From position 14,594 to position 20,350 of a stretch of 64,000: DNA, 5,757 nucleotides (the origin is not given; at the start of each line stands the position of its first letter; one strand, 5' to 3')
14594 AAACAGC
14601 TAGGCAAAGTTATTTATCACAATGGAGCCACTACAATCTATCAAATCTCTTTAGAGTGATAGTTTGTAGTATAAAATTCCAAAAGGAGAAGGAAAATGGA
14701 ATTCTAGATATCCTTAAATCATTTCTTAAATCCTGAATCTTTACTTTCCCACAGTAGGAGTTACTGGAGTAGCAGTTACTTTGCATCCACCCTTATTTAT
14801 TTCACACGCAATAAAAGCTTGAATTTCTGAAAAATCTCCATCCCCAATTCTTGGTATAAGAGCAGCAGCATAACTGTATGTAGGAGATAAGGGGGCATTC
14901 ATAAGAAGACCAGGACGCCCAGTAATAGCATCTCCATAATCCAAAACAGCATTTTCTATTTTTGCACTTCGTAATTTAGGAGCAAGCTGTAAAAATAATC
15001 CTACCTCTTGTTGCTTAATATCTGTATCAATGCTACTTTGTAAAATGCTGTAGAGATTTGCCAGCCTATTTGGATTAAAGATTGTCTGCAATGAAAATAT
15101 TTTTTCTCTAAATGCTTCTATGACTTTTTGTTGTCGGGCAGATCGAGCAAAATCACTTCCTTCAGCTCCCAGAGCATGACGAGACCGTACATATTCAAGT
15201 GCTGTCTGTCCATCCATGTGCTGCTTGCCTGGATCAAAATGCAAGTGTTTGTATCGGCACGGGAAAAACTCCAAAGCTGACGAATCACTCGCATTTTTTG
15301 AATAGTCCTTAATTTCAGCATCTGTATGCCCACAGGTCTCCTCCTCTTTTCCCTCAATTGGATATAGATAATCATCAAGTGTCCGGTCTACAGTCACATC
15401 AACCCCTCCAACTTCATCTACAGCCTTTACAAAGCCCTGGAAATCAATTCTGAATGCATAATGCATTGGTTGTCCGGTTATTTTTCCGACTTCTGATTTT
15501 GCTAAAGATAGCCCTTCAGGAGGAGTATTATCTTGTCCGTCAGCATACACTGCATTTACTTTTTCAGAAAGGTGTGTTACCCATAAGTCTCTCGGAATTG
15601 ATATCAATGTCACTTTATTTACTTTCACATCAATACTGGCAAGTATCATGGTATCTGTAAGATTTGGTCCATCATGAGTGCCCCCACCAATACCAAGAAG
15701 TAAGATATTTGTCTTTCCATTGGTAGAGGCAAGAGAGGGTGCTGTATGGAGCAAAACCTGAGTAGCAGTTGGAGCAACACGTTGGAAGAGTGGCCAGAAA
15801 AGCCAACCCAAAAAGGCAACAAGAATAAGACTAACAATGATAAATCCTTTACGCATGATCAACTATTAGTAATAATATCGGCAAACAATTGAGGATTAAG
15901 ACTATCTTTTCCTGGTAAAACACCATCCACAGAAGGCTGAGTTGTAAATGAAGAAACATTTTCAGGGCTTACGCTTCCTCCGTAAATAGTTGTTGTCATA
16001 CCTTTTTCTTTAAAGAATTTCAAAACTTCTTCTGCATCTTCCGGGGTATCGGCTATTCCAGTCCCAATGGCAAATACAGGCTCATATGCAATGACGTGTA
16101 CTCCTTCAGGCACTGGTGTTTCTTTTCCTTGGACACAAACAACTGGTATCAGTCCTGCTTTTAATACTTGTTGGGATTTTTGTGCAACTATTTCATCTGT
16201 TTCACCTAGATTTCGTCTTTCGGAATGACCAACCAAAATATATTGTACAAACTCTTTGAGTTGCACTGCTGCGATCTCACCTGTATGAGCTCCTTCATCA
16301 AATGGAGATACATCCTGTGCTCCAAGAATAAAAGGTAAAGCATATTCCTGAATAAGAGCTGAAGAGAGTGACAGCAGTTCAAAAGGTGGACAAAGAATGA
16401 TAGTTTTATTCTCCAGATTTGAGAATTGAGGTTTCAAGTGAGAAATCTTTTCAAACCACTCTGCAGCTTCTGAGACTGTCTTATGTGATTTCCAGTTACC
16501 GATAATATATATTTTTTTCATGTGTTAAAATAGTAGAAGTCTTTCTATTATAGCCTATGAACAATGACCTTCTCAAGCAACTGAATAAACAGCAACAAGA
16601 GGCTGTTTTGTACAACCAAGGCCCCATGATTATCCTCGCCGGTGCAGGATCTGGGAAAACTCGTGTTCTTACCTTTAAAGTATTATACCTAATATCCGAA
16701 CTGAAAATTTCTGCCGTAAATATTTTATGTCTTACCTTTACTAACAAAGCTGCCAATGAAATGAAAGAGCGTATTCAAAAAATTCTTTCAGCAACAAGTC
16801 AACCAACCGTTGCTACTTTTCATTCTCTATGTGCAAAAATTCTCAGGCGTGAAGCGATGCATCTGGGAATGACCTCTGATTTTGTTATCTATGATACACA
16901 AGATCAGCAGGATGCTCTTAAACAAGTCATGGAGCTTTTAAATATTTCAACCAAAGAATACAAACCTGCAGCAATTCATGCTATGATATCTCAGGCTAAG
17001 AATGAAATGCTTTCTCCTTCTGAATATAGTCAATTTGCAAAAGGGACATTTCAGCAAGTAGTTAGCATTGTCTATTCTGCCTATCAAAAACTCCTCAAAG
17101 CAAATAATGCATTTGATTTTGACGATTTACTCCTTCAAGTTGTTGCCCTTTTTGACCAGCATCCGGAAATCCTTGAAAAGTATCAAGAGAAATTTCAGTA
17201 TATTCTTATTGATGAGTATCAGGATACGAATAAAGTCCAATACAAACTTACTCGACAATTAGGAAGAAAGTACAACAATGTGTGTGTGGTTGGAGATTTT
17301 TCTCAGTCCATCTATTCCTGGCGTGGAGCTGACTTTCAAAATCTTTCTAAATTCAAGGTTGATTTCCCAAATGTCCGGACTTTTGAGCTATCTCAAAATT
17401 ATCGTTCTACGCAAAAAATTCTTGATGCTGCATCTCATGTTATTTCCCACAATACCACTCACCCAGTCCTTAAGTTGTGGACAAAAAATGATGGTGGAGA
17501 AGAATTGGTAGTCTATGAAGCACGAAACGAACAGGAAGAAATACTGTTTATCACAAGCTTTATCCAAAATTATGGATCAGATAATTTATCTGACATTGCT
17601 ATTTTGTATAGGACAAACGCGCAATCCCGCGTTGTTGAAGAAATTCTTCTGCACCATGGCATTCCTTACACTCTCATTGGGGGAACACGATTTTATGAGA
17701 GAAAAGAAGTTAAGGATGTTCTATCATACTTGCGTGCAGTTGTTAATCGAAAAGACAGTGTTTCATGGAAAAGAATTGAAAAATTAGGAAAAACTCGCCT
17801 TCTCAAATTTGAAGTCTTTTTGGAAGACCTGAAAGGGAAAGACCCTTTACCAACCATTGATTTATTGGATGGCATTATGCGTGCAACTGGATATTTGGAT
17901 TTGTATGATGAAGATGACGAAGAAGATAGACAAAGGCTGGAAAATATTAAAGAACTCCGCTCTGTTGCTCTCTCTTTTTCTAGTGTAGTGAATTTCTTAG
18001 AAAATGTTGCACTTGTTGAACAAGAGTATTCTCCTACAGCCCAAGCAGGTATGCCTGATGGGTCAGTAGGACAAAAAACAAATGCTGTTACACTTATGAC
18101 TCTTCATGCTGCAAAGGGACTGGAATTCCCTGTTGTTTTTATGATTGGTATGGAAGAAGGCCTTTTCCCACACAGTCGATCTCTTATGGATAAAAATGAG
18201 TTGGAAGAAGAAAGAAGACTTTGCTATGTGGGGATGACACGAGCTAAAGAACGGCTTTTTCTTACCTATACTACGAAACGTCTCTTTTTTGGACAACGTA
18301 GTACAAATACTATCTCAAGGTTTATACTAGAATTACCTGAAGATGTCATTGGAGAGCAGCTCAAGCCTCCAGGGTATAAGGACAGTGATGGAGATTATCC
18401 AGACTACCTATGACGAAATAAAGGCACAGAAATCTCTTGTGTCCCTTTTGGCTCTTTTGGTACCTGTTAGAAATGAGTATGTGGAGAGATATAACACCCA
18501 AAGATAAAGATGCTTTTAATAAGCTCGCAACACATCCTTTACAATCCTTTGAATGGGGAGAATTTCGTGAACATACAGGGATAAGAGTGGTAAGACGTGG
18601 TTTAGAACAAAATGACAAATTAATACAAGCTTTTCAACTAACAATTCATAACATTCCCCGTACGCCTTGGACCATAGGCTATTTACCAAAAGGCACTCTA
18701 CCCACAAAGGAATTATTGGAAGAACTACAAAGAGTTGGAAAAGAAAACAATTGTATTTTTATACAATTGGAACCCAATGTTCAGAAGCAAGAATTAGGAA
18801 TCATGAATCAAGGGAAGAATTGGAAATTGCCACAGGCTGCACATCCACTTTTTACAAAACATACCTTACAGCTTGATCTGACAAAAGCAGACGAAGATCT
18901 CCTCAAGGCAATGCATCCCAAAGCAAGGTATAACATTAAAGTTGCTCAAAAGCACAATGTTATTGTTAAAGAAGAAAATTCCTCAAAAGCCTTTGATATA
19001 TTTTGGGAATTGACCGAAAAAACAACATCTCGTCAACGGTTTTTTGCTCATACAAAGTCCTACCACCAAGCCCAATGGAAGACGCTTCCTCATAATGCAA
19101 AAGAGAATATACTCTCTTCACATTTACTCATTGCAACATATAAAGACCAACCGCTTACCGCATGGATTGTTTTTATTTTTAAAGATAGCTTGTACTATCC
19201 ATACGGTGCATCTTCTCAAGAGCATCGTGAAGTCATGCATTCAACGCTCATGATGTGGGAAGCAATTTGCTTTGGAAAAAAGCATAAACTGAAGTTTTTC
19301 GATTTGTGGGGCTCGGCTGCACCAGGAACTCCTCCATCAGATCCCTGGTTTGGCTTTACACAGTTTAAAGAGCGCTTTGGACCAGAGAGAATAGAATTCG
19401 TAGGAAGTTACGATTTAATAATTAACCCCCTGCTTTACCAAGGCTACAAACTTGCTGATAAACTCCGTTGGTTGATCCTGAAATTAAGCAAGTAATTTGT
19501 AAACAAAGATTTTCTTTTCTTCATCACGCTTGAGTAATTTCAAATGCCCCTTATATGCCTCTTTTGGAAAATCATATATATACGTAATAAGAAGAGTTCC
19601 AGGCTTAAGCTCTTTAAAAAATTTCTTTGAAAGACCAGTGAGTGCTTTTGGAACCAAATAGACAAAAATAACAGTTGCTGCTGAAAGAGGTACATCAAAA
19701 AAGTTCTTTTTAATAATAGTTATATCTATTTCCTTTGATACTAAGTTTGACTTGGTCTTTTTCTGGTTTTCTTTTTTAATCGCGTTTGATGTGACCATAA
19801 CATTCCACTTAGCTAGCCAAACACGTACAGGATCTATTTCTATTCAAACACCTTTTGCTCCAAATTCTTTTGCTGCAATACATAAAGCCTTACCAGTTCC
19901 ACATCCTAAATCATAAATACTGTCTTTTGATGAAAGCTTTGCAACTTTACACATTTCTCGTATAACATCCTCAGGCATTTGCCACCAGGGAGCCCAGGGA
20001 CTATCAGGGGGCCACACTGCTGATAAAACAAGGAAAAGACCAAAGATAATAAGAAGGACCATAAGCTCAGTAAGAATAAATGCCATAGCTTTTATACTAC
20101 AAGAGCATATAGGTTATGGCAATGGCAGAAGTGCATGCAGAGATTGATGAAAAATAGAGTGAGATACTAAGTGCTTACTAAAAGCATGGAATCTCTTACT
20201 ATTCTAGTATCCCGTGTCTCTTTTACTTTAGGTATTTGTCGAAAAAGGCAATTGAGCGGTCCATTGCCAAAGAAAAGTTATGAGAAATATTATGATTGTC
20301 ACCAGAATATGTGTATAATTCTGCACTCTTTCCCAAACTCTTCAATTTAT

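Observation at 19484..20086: In-frame TGA at an invariant Gly position of a SAM-methyltransferase: pseudogene, sequencing error or localized recoding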

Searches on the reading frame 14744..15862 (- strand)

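Call 43: search_protein_families(library=pfam, proteins=[window:14744-15862:-], max_evalue=0.00001)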
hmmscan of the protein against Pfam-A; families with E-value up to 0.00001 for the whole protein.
window:14744-15862:- (373 aa): 1 family
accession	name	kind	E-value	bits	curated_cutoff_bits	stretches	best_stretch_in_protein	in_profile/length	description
PF03816.19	LytR_cpsA_psr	-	9.3e-32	110.7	24.6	1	69-255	2-148/150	LytR_cpsA_psr family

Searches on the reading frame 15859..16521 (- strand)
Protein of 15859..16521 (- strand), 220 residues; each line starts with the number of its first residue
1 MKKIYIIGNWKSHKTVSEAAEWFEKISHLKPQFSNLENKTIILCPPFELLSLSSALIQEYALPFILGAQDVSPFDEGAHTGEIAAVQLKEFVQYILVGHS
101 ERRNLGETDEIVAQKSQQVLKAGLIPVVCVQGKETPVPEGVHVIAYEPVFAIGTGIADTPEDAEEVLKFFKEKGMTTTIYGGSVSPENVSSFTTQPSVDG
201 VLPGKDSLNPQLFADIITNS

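Call 32: find_encoding_contigs(protein=window:15859-16521:-, flank=10000, max_places=10)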
Protein window:15859-16521:- (220 aa): no gene with exactly this product is on record in the collection.

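Call 46: search_protein_families(library=ncbifam, proteins=[P0124], max_evalue=0.01)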
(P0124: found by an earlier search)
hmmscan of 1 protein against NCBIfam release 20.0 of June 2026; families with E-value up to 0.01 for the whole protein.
P0124 (200 aa): 18 families
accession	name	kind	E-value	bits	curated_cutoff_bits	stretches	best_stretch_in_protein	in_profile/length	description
NF041081.1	prot_lys_mtase_Arch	equivalog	8.9e-22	77.7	200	2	45-97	1-54/142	protein-lysine N-methyltransferase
NF041536.1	ArsM_DUF2284_UU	exception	1e-06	27.4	575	1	46-167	63-179/459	arsenite methyltransferase/DUF2284 domain selenoprotein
TIGR00406.1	prmA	equivalog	1.1e-06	28.4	183.15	1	54-145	160-249/288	50S ribosomal protein L11 methyltransferase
NF001790.0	PRK00517.3-3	equivalog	5.9e-06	25.8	269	1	55-167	124-223/262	50S ribosomal protein L11 methyltransferase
NF045667.1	MTase_DVU1556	equivalog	6.2e-06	25.8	155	1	41-93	10-62/213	DVU_1556 family methyltransferase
NF040703.1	cyclopro_CfaB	exception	1.5e-05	24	650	1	40-97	146-203/393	C17 cyclopropane fatty acid synthase CfaB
NF043040.1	corrin_prot_MT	hypoth_equivalog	0.00022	20.7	180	1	51-167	38-146/216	corrinoid protein-associated methyltransferase CpaM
NF001244.0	PRK00216.1-5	equivalog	0.00036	19.9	216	1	43-131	38-120/236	bifunctional demethylmenaquinone methyltransferase/2-methoxy-6-polyprenyl-1,4-benzoquinol methylase UbiE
NF047649.1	MTase_UXPK_star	exception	0.00096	18.3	460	1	37-94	55-118/283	methyltransferase/UXPK-star double selenoprotein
NF041537.1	ArsM_AhpD_UU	exception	0.00097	18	510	1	37-166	54-178/345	arsenite methyltransferase/AhpD domain selenoprotein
TIGR02081.1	metW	equivalog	0.0011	18.5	189.5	1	52-91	12-51/194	methionine biosynthesis protein MetW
NF011529.0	PRK14968.1-3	equivalog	0.0012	18.3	162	1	50-116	31-92/198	putative methyltransferase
NF001785.0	PRK00517.2-2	equivalog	0.0012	18.1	188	1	53-117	145-208/282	50S ribosomal protein L11 methyltransferase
NF008823.0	PRK11873.1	subfamily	0.0014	18.2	263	1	47-95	71-121/272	arsenite methyltransferase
NF008686.0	PRK11705.1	equivalog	0.0015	17.6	400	1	43-94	157-208/383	cyclopropane fatty acyl phospholipid synthase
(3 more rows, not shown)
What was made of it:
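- On aKMT-type protein-lysine N-methyltransferase (NF041081): The score is 77.7 bits (call 46).
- Closest known: aKMT, the crenarchaeal protein-lysine N-methyltransferase. Different: It scores 77.7 bits against a curated cut-off of 200 for NF041081 (call 46).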

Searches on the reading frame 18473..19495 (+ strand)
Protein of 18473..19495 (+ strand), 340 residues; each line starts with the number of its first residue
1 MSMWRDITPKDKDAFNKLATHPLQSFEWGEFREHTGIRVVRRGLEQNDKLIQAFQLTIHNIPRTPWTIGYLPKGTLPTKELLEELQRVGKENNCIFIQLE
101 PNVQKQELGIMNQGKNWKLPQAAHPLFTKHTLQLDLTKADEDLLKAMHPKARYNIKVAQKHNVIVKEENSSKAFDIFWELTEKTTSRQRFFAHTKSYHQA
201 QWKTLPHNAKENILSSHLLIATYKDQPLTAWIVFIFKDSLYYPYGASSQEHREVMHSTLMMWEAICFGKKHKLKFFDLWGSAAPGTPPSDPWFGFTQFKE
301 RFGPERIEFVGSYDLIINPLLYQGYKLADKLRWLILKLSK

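Call 25: find_encoding_contigs(protein=window:18479-19495:+, flank=5000, max_places=10)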
Protein window:18479-19495:+ (338 aa): no gene with exactly this product is on record in the collection.

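Call 26: find_encoding_contigs(protein=window:18473-19495:+, flank=5000, max_places=10)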
Protein window:18473-19495:+ (340 aa): 1 contig read that carries it; 1 place shown.
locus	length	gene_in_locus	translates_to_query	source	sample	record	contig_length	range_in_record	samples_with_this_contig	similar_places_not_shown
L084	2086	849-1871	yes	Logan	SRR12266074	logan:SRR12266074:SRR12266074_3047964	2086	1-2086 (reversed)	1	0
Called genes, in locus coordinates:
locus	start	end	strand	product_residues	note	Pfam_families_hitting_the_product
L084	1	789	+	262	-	?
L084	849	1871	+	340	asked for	PF02388:FemAB, PF13480:Acetyltransf_6 (weak), PF02388:FemAB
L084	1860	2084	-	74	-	?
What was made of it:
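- Tried and rejected: The FemAB form starting MSMWRD... worked (call 26).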

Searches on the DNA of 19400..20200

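Call 54: search_rna_families(source=window, start=19400, end=20200, threshold=evalue, max_evalue=1)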
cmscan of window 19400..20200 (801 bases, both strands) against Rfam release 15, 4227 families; matches with E-value up to 1: 0.
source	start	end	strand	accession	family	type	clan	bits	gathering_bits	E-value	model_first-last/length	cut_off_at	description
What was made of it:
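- On Selenoprotein (UGA=Sec): There is no Rfam match (call 54).
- Rfam gives no match in 19400-20200 at E<=1 (call 54).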

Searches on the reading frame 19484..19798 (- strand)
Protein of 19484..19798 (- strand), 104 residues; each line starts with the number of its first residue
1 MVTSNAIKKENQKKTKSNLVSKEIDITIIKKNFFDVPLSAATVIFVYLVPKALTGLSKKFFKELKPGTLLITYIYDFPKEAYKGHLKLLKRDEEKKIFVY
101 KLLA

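Call 13: find_encoding_contigs(protein=window:19484-19798:-, flank=5000, max_places=10)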
Protein window:19484-19798:- (104 aa): no gene with exactly this product is on record in the collection.
